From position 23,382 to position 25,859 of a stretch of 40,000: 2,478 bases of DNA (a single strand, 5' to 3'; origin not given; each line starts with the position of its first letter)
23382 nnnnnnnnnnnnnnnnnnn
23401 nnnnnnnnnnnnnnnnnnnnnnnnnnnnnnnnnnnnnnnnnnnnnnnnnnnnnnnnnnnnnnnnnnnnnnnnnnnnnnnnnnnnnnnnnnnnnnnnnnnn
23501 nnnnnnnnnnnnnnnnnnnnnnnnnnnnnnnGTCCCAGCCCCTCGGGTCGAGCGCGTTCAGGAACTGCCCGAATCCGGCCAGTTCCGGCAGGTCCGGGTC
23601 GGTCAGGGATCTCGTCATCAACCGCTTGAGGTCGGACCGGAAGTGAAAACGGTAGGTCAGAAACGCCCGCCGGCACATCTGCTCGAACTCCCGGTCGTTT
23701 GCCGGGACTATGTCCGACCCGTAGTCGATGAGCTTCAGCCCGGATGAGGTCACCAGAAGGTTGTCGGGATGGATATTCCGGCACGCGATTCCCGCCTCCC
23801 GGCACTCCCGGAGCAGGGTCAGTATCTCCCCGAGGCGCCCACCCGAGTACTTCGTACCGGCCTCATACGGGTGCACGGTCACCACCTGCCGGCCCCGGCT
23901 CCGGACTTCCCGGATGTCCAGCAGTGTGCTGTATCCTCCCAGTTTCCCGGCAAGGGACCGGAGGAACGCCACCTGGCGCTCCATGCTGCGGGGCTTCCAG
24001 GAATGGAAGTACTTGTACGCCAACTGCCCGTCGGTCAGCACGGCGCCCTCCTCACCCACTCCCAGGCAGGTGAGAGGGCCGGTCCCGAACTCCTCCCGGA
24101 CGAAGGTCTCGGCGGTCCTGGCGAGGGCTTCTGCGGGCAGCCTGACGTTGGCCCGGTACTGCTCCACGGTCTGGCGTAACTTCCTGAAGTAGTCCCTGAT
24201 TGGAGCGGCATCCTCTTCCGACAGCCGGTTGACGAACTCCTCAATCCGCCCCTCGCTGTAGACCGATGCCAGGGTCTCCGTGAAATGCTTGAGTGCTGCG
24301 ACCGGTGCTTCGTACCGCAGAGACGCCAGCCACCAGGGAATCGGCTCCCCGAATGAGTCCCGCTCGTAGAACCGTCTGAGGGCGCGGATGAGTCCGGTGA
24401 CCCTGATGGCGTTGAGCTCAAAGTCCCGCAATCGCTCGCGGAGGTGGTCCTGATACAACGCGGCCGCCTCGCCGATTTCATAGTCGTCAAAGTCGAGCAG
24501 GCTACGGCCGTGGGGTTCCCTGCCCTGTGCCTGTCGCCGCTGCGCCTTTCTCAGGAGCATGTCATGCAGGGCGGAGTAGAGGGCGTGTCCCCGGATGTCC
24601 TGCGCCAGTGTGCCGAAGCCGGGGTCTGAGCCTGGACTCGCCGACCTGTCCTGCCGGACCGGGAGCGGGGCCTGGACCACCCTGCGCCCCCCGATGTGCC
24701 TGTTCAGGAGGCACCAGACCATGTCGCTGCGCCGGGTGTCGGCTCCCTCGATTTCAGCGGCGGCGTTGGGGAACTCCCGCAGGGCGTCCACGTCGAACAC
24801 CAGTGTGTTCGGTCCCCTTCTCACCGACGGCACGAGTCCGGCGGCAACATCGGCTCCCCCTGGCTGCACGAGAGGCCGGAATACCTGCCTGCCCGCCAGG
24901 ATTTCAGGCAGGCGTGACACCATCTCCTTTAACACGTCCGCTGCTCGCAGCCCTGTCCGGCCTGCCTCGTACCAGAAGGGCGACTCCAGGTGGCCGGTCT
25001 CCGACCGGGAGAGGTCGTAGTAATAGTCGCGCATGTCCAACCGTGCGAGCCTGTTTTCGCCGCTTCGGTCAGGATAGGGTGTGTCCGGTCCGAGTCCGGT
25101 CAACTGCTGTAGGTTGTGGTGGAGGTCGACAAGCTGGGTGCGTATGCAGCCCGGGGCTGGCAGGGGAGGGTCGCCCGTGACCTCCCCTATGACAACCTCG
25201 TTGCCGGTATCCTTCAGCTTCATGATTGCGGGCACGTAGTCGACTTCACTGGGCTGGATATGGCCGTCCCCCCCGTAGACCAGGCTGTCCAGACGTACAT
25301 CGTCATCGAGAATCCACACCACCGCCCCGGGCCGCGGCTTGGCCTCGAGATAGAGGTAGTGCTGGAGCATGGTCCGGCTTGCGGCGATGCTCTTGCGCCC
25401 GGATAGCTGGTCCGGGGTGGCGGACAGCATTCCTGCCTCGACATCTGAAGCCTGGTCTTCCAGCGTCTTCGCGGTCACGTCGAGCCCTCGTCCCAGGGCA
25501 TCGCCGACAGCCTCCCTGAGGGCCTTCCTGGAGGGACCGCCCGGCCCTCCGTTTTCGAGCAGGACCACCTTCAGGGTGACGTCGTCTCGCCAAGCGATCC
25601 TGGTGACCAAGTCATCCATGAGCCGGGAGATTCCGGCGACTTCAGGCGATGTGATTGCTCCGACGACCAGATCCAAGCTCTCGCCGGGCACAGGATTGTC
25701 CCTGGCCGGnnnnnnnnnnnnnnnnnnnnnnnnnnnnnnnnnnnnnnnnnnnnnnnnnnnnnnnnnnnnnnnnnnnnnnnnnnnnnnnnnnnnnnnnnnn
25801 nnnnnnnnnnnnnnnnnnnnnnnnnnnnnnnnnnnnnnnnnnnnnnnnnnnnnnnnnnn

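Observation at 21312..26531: Single 1,739-aa polypeptide combining four glycosyltransferase-like modules with a kinase-like and a methyltransferase module (WbdD-like chain-terminator logic?)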

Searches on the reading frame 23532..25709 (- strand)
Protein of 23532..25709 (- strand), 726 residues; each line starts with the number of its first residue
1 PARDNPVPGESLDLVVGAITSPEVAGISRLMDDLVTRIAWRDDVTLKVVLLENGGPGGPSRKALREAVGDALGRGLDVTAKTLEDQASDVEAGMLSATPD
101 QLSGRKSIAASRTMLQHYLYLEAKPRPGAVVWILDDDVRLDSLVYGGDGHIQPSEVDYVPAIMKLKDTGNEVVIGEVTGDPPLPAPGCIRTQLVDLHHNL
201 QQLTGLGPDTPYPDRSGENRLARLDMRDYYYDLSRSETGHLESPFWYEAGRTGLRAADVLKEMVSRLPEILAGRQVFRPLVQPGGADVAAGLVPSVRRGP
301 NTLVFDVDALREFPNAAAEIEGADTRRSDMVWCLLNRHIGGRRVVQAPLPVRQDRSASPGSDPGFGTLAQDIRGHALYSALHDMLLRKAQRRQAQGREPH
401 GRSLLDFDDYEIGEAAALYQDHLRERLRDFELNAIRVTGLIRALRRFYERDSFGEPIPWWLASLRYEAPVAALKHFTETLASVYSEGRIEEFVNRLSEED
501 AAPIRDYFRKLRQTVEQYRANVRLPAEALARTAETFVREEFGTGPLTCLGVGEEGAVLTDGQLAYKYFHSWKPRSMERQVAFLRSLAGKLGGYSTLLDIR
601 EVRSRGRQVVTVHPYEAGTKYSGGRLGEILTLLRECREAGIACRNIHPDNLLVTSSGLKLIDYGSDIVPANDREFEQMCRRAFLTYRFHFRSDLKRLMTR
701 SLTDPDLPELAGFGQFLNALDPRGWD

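Call 44: search_protein_representatives(protein=window:23532-25709:-)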
Query: 726 residues. Proteins with E-value up to 0.001 (for the whole library): 672; up to 1e-10: 505; up to 1e-30: 225. The best 150 are listed.
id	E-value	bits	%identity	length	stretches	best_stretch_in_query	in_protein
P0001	0.0e+00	1650.1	100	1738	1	1-726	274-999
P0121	3.9e-223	759.5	59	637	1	31-644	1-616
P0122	1.1e-221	754.7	52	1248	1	9-724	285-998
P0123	2.6e-208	710.5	50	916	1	29-724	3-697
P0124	4.9e-175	600.5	45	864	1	102-723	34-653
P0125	4.1e-170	584.2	38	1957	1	9-725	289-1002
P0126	5.1e-157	541.0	44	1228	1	36-722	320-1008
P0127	1.7e-153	529.3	43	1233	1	11-722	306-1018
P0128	6.9e-153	527.3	42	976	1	11-722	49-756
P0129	1.8e-145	502.8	41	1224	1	14-719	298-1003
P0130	1.1e-142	493.6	40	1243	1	4-723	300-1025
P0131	3.2e-142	492.1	39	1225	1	12-721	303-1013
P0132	7.9e-139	480.8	43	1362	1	108-722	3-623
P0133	9.0e-137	474.0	40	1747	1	11-722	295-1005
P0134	4.3e-136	471.8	41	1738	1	9-721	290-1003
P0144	1.6e-122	426.9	39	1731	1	8-722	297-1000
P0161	7.3e-99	348.7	35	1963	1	8-721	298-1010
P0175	4.7e-89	316.3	35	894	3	10-449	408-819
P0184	3.0e-85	303.7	35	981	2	13-447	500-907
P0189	4.8e-82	293.1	35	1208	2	51-467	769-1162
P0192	3.1e-80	287.1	37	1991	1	6-719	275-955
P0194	1.6e-79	284.7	34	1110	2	62-453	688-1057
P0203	3.7e-76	273.7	34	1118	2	13-448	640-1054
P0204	7.1e-76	272.7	34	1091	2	74-457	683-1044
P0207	3.9e-75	270.3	35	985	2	89-463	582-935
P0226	1.3e-68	248.7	34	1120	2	12-381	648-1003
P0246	1.1e-58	215.9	38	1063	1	4-461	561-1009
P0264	6.0e-52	193.6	36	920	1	10-446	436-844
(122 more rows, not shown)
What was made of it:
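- Checked: There are 672 50%-identity representatives for the central part (call 44).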

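Call 59: find_encoding_contigs(protein=P0133, flank=10000, max_places=2)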
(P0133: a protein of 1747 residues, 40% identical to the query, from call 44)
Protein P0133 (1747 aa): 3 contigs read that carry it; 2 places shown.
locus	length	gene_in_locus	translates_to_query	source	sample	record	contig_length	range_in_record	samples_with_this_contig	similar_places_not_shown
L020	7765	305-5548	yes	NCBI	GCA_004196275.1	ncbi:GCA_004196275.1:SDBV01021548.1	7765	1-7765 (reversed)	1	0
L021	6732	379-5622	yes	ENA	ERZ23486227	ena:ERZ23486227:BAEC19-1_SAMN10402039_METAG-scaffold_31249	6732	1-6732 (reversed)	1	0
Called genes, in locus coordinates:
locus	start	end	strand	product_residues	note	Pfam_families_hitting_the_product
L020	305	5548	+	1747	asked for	PF00535:Glycos_transf_2, PF08241:Methyltransf_11 (faint), PF13489:Methyltransf_23, PF13649:Methyltransf_25 (faint), PF00535:Glycos_transf_2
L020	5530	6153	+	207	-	PF18306:LDcluster4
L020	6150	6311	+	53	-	-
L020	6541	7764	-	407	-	?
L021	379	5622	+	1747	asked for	PF00535:Glycos_transf_2, PF08241:Methyltransf_11 (faint), PF13489:Methyltransf_23, PF13649:Methyltransf_25 (faint), PF00535:Glycos_transf_2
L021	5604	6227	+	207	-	PF18306:LDcluster4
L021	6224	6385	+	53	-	-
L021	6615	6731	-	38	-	?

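Call 60: find_encoding_contigs(protein=P0125, flank=10000, max_places=2)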
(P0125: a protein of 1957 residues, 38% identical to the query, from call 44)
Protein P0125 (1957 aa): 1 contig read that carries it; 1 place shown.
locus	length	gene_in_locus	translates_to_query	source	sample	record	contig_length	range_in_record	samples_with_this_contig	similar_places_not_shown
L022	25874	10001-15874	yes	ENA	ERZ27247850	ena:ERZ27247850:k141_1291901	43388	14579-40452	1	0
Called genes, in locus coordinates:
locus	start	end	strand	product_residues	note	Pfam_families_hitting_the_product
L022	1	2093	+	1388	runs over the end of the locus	PF13191:AAA_16, PF24883:NPHP3_N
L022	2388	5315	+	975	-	PF13415:Beta-prop_FBX42, PF13418:Beta-prop_TYW4 (weak), PF24681:Kelch_KLHDC2_KLHL20_DRC7, PF24981:Beta-prop_ATRN-LZTR1, PF13415:Beta-prop_FBX42, PF24681:Kelch_KLHDC2_KLHL20_DRC7, PF24981:Beta-prop_ATRN-LZTR1, PF09136:Glucodextran_B, +6 more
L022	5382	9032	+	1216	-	PF01839:FG-GAP (weak), PF13517:FG-GAP_3 (weak), PF01839:FG-GAP (weak), PF05345:He_PIG (weak), PF17957:Big_7 (weak)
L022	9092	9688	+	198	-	-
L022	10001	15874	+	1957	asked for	PF00535:Glycos_transf_2, PF05175:MTS (weak), PF08241:Methyltransf_11, PF08242:Methyltransf_12, PF13489:Methyltransf_23, PF13649:Methyltransf_25, PF13847:Methyltransf_31 (weak), PF00535:Glycos_transf_2 (weak)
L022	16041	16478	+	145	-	PF18306:LDcluster4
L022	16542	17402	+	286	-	-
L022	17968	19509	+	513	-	-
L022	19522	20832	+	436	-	PF00335:Tetraspanin (weak)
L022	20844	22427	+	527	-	PF20013:GAP1-N2 (faint)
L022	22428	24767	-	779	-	PF12770:CHAT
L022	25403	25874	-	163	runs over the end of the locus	-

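Call 61: find_encoding_contigs(protein=P0144, flank=10000, max_places=2)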
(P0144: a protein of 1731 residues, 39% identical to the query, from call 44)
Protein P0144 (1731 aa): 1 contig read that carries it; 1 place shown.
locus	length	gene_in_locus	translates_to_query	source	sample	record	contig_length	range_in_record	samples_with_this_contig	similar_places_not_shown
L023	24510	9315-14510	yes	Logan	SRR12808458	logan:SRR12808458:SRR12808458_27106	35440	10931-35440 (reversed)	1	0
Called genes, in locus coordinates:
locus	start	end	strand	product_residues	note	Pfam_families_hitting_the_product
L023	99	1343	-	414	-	PF00083:Sugar_tr (weak), PF07690:MFS_1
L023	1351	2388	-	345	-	-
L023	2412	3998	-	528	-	PF02872:5_nucleotid_C, PF00036:EF-hand_1 (faint), PF13202:EF-hand_5 (faint), PF13405:EF-hand_6 (faint), PF13499:EF-hand_7 (weak)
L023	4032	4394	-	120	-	PF06155:GBBH-like_N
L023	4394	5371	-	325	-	PF00294:PfkB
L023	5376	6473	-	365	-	PF13519:VWA_2 (weak)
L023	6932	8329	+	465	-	-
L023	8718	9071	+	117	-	-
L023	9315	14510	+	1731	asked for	PF00535:Glycos_transf_2, PF13641:Glyco_tranf_2_3 (faint), PF08241:Methyltransf_11 (weak), PF08242:Methyltransf_12, PF13489:Methyltransf_23, PF13649:Methyltransf_25, PF00535:Glycos_transf_2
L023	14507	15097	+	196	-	PF18306:LDcluster4, PF03641:Lysine_decarbox (faint)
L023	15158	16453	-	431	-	PF07676:PD40 (faint), PF26549:Tricorn_N (weak), PF00561:Abhydrolase_1 (faint), PF12146:Hydrolase_4 (faint), PF20434:BD-FAE (faint), PF00326:Peptidase_S9, PF01738:DLH (faint)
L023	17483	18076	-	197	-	PF07452:CHRD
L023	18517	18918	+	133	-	-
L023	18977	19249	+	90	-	PF10041:DUF2277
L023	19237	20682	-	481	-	-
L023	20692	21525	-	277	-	PF01551:Peptidase_M23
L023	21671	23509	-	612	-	-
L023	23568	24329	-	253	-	PF02544:Steroid_dh, PF06966:DUF1295 (weak)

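Call 69: find_encoding_contigs(protein=P0192, flank=10000, max_places=1)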
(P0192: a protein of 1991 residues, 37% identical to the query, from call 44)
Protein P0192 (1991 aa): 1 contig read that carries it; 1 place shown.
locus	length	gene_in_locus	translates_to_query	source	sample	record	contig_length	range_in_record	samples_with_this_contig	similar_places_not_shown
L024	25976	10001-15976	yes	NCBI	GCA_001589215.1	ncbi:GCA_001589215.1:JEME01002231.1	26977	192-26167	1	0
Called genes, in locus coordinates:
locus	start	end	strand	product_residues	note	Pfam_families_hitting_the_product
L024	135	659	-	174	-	-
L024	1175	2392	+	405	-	PF08448:PAS_4 (weak), PF13426:PAS_9 (weak), PF00989:PAS, PF08448:PAS_4 (weak), PF01740:STAS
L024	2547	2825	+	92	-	-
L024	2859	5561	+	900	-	PF02985:HEAT (faint), PF13646:HEAT_2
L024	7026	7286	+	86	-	PF02037:SAP (faint)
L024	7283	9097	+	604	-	-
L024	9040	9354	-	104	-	-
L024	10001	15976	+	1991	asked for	PF00535:Glycos_transf_2, PF13641:Glyco_tranf_2_3 (faint), PF08241:Methyltransf_11 (weak), PF13489:Methyltransf_23, PF13649:Methyltransf_25 (faint), PF00535:Glycos_transf_2, PF01522:Polysacc_deac_1 (weak)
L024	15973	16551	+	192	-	PF18306:LDcluster4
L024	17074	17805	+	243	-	-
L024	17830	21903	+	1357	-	PF08378:NERD, PF00069:Pkinase, PF07714:PK_Tyr_Ser-Thr, PF14520:HHH_5 (faint), PF00069:Pkinase, PF07714:PK_Tyr_Ser-Thr (weak), PF03118:RNA_pol_A_CTD (faint)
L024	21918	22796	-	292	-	PF01551:Peptidase_M23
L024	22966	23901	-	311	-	-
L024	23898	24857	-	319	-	PF13186:SPASM (weak)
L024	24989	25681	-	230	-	-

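Call 70: find_encoding_contigs(protein=P0161, flank=10000, max_places=1)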
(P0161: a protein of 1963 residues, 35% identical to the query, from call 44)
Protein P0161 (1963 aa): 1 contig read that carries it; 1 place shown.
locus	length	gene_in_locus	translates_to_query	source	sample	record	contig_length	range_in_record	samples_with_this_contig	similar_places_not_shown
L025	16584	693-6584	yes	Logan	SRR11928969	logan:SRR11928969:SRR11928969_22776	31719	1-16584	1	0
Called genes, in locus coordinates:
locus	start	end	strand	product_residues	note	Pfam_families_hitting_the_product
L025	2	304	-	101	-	?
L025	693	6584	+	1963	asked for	PF00535:Glycos_transf_2, PF13641:Glyco_tranf_2_3 (weak), PF08241:Methyltransf_11 (weak), PF13489:Methyltransf_23, PF00535:Glycos_transf_2, PF00300:His_Phos_1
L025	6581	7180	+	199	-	PF18306:LDcluster4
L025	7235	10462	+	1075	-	PF00176:SNF2-rel_dom, PF04851:ResIII, PF00270:DEAD, PF00271:Helicase_C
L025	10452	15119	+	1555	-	PF02384:N6_Mtase (faint), PF20473:MmeI_Mtase (weak), PF07669:Eco57I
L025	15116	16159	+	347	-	PF13020:NOV_C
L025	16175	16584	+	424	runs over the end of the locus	-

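Call 73: search_protein_families(library=padloc, proteins=[L025:7235-10462:+, L025:10452-15119:+, L025:15116-16159:+], max_evalue=0.00001)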
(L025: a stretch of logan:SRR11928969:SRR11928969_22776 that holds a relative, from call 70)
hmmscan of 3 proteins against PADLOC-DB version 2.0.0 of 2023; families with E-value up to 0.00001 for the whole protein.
L025:7235-10462:+ (1075 aa): 40 families (the best 25 are shown)
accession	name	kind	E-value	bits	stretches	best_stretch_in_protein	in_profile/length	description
PDLC02621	DrmD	-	2.7e-111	371.5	1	99-638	121-666/1040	DrmD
PDLC02572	DrmA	-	6.9e-80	267.3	1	99-640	118-665/1043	DrmA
PDLC02633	DrmD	-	4.6e-74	247.8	1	98-610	124-635/839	DrmD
PDLC02500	BrxHI|BrxHII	-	3.5e-73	245.6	1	83-608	74-578/933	BrxHI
PDLC02632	DrmD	-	3.9e-68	228.5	1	98-610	122-631/662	DrmD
PDLC02504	BrxHI|BrxHII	-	1.9e-65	219.4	1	60-649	69-627/971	BrxHII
PDLC00659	HmaA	-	4.3e-62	208.3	1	74-639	79-646/1176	SNF2 helicase / DEAD-box helicase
PDLC02624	DrmD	-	1.5e-47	160.5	1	138-610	3-472/652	DrmD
PDLC02620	DrmD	-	2.2e-47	159.7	1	72-639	75-613/1060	DrmD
PDLC02622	DrmD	-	1.3e-45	154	1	99-333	122-363/422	DrmD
PDLC02853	DpdE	-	6.8e-44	148.1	1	10-619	11-613/985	DpdE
PDLC02843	DpdE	-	8e-42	141.2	2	98-288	157-316/1091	DpdE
PDLC02840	DpdE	-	4.4e-41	139.1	2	98-287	158-320/1091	DpdE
PDLC02623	DrmD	-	8.4e-41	137.7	2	96-185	98-187/1040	DrmD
PDLC02619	DrmD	-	6.9e-34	115.1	2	96-296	29-220/872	DrmD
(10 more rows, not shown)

L025:10452-15119:+ (1555 aa): 28 families (the best 25 are shown)
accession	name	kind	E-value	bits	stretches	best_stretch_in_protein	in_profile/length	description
PDLC02643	DrmMI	-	8.5e-90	300.2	2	116-609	121-655/1347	DrmMI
PDLC02638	DrmMI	-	1.8e-59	199.8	3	654-900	664-886/935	DrmMI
PDLC03613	REase_MTase_IIG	-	1.2e-49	167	4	865-1044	732-901/1250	Type IIG restriction enzyme-methyltransferase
PDLC03618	REase_MTase_IIG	-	2.6e-46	155.6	3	653-908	658-888/1429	Type IIG restriction enzyme-methyltransferase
PDLC02645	DrmMI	-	2e-45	153.3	3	654-709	659-714/772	DrmMI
PDLC03622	REase_MTase_IIG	-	2.1e-40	136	2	499-713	445-649/1524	Type IIG restriction enzyme-methyltransferase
PDLC03611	REase_MTase_IIG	-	4.6e-36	121.7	2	215-608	226-600/1532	Type IIG restriction enzyme-methyltransferase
PDLC02644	DrmMI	-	3e-35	119.4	2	654-739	175-263/988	DrmMI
PDLC03620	REase_MTase_IIG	-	9.5e-33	110.9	2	653-707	671-725/1378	Type IIG restriction enzyme-methyltransferase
PDLC03614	REase_MTase_IIG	-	7.1e-28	94.8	2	258-590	293-610/1584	Type IIG restriction enzyme-methyltransferase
PDLC02639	DrmMI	-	5.4e-26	89.1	2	655-707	334-386/803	DrmMI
PDLC02646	DrmMI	-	2.6e-17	60.2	1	655-749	45-134/792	DrmMI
PDLC03629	REase_MTase_IIG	-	9.6e-17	58.1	1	660-713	488-542/1182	Type IIG restriction enzyme-methyltransferase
PDLC03604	REase_MTase_IIG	-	1.7e-16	57.5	1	514-599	355-434/1011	Type IIG restriction enzyme-methyltransferase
PDLC03630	REase_MTase_IIG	-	5.2e-12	42.4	1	513-576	367-428/1100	Type IIG restriction enzyme-methyltransferase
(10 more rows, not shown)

L025:15116-16159:+ (347 aa): 2 families
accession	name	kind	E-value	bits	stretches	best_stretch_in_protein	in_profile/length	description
PDLC03965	TmtA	-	7.4e-08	28.8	1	211-304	1218-1321/1370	-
PDLC03964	TmtA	-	2.2e-06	24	1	218-305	1410-1502/1538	-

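Call 79: search_protein_families(library=ncbifam, proteins=[L023:14507-15097:+, L024:15973-16551:+], max_evalue=0.01)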
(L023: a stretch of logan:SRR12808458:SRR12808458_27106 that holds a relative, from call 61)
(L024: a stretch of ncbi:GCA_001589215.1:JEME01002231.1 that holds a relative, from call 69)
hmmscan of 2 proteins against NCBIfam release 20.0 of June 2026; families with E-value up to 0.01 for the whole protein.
L023:14507-15097:+ (196 aa): 3 families
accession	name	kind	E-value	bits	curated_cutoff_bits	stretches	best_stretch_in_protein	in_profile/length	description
TIGR00725.1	TIGR00725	hypoth_equivalog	1.5e-33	115.5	106.9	1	13-178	3-158/159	TIGR00725 family protein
TIGR00730.1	TIGR00730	subfamily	5.1e-15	55.7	96.35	1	14-128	3-117/178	TIGR00730 family Rossman fold protein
NF058542.1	CtkRMPhLog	equivalog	2.9e-09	37.1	300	1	29-129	18-118/177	cytokinin riboside 5'-monophosphate phosphoribohydrolase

L024:15973-16551:+ (192 aa): 4 families
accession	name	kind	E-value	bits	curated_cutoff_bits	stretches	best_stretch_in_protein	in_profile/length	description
TIGR00725.1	TIGR00725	hypoth_equivalog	5.9e-29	100.6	106.9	1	9-139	4-132/159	TIGR00725 family protein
TIGR00730.1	TIGR00730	subfamily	1.4e-08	34.7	96.35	1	7-122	4-119/178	TIGR00730 family Rossman fold protein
NF038390.1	Nsidase_PpnN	equivalog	0.00053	18.8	450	1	20-118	160-264/450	nucleotide 5'-monophosphate nucleosidase PpnN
NF058542.1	CtkRMPhLog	equivalog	0.00099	19.1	300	1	23-122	20-119/177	cytokinin riboside 5'-monophosphate phosphoribohydrolase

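Call 82: find_encoding_contigs(protein=P0126, flank=8000, max_places=2)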
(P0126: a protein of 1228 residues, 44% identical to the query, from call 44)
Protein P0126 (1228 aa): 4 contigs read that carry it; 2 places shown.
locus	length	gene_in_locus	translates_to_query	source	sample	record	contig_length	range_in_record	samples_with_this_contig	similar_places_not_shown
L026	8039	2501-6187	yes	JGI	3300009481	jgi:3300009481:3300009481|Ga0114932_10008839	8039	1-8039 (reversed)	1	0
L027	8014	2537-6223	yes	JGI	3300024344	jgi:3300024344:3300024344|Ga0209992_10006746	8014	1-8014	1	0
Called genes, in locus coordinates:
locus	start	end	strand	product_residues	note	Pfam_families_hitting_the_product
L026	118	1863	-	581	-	PF14312:FG-GAP_2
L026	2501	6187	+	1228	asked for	PF00535:Glycos_transf_2, PF13641:Glyco_tranf_2_3 (weak), PF08241:Methyltransf_11, PF08242:Methyltransf_12 (weak), PF13489:Methyltransf_23, PF13649:Methyltransf_25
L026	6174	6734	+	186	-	PF18306:LDcluster4, PF18171:LSDAT_prok (faint)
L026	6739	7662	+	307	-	PF01522:Polysacc_deac_1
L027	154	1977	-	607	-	PF14312:FG-GAP_2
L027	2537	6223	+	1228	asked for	PF00535:Glycos_transf_2, PF13641:Glyco_tranf_2_3 (weak), PF08241:Methyltransf_11, PF08242:Methyltransf_12 (weak), PF13489:Methyltransf_23, PF13649:Methyltransf_25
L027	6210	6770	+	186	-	PF18306:LDcluster4, PF18171:LSDAT_prok (faint)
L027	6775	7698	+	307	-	PF01522:Polysacc_deac_1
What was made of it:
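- Deacetylase: a CE4 polysaccharide deacetylase follows the short form (L026/27, call 82) and gives a weak Pfam hit on the Sorangium protein (call 69).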

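Call 86: search_dna_similar(query=window:23532-25709:-, collection=plasmids, mode=protein, max_evalue=0.00001, max_rows=10)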
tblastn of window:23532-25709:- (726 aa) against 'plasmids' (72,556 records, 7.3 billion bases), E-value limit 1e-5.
Records with a match: 1; places in all: 1; records where one place covers at least 80% of the query: 1.
Best place of each record, by identity: <60% 1.
By first word of the organism name: Pseudoalteromonas 1.
By predicted mobility (MOB-suite, as given by PLSDB): mobilizable 1.
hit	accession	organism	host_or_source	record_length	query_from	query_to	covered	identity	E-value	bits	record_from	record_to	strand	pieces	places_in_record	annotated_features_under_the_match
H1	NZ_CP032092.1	Pseudoalteromonas donghaensis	cell culture,seawater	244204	86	716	87%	32.9%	1e-50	340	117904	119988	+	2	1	glycosyltransferase family 2 protein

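Call 87: search_dna_similar(query=window:23532-25709:-, collection=phages, mode=protein, max_evalue=0.00001, max_rows=10)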
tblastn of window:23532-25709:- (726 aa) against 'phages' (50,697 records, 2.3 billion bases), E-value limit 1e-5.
No match.
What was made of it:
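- Tried and rejected: Phage genome collection: no homologue (call 87).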

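Call 88: get_annotated_region(hit=H1, flank=14000)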
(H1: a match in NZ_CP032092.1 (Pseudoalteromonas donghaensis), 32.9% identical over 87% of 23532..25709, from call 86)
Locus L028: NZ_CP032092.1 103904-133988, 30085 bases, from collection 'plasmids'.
description: Pseudoalteromonas donghaensis strain HJ51 plasmid unnamed2, complete sequence
organism: Pseudoalteromonas donghaensis (NCBI taxid 621376)
taxonomy: Bacteria; Pseudomonadota; Gammaproteobacteria; Alteromonadales; Pseudoalteromonadaceae; Pseudoalteromonas; Pseudoalteromonas donghaensis
host: -; source: cell culture,seawater; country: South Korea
typing (MOB-suite, as given by PLSDB): mobilizable; relaxase MOBH
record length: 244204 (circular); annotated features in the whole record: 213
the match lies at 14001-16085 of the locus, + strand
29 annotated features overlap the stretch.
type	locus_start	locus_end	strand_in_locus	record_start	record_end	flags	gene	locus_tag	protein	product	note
CDS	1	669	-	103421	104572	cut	-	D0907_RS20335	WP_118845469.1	hypothetical protein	-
CDS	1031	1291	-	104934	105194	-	-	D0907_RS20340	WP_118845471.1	hypothetical protein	-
CDS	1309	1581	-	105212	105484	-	-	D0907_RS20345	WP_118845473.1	hypothetical protein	-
CDS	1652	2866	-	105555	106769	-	-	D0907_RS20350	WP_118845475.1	hypothetical protein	-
CDS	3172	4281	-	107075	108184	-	-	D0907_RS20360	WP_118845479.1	hypothetical protein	-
CDS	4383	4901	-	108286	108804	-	-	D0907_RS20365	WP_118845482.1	hypothetical protein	-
CDS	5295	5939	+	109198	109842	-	-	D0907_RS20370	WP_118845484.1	DGQHR domain-containing protein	-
CDS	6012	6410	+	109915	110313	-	-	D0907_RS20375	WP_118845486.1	hypothetical protein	-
CDS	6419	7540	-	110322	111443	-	-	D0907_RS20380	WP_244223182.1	transposase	-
CDS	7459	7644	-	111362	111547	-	-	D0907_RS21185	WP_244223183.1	helix-turn-helix domain-containing protein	-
CDS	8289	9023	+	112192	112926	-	-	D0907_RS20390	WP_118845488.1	disulfide isomerase DsbC N-terminal domain-containing protein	-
CDS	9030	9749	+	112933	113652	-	-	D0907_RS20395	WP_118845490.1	TraV family lipoprotein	-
CDS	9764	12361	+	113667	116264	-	-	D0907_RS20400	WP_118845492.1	TraC family protein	-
CDS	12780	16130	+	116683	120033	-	-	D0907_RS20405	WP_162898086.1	glycosyltransferase family 2 protein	-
CDS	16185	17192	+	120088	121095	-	ribA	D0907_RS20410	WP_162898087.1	GTP cyclohydrolase II RibA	-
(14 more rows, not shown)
